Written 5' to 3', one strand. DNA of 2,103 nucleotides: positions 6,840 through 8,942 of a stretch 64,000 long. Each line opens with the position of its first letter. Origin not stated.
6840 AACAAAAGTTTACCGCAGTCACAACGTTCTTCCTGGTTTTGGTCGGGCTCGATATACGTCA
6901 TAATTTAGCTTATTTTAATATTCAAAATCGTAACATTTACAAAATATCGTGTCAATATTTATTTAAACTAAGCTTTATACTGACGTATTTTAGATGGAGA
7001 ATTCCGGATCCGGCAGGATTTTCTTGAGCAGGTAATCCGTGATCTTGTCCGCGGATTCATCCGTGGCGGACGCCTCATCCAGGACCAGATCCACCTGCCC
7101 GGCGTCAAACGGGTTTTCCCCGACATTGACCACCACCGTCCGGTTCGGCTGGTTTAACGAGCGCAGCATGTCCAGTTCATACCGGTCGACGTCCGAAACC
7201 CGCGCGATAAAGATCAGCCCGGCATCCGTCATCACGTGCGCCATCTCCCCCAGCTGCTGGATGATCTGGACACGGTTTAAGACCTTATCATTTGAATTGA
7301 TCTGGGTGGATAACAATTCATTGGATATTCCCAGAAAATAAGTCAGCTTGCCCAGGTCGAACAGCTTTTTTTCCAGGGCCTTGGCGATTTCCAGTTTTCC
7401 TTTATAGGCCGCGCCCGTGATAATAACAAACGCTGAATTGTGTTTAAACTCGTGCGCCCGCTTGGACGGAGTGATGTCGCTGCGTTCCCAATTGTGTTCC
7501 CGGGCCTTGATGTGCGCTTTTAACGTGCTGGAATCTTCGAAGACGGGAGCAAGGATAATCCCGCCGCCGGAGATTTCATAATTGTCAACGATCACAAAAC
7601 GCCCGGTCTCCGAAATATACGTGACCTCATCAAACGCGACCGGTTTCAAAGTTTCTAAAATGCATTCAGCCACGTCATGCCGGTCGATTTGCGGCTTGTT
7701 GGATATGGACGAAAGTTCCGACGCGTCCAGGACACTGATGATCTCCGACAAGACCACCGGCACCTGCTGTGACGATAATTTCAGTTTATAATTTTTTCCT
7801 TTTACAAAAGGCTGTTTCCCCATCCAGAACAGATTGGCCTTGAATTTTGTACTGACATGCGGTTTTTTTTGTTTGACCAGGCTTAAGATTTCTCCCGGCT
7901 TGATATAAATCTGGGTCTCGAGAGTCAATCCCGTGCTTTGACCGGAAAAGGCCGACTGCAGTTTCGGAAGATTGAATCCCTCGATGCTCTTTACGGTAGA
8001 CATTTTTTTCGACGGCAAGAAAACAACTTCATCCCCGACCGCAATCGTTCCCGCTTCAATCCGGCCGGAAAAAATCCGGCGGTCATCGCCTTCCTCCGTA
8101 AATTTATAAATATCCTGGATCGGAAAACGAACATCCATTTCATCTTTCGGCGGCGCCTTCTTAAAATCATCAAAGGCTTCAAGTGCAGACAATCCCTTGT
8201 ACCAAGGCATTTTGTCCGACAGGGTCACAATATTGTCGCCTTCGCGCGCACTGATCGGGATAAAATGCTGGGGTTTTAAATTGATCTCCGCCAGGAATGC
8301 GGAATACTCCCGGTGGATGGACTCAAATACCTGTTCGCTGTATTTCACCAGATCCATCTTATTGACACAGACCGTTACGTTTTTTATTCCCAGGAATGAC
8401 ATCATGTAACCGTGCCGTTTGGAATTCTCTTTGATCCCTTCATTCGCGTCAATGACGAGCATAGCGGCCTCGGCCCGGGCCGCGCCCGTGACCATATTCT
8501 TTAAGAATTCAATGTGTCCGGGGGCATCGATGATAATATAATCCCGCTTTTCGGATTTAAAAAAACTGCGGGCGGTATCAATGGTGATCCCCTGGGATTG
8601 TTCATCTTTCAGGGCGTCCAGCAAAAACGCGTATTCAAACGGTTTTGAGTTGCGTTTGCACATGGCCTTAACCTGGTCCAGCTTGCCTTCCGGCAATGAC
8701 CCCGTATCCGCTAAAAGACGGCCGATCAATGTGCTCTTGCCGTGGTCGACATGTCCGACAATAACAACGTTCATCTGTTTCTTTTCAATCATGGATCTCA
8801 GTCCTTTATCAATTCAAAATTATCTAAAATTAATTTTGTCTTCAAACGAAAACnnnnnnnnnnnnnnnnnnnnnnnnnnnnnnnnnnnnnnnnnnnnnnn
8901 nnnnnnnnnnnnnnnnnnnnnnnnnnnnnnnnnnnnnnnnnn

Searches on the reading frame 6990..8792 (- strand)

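Call 64: search_protein_families(library=pfam, proteins=[window:6990-8792:-], max_evalue=0.00001)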
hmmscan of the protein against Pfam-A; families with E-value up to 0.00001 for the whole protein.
window:6990-8792:- (600 aa): 5 families
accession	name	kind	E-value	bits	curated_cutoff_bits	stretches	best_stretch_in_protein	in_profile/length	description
PF00009.33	GTP_EFTU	-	3.5e-45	154.4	26.5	1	5-194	2-181/188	Elongation factor Tu GTP binding domain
PF22594.2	GTP-eEF1A_C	-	6.6e-17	62.2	27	1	316-413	1-100/101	GTP-eEF1A C-terminal domain-like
PF01926.29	MMR_HSR1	-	3.6e-07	30.7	21.9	0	65-127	28-96/113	50S ribosome-binding GTPase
PF03144.31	GTP_EFTU_D2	-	1.2e-06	29.3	30.3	0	240-289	3-56/73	Elongation factor Tu domain 2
PF01583.26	APS_kinase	-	8.2e-06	26.4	21.1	0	453-532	2-81/152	Adenylylsulphate kinase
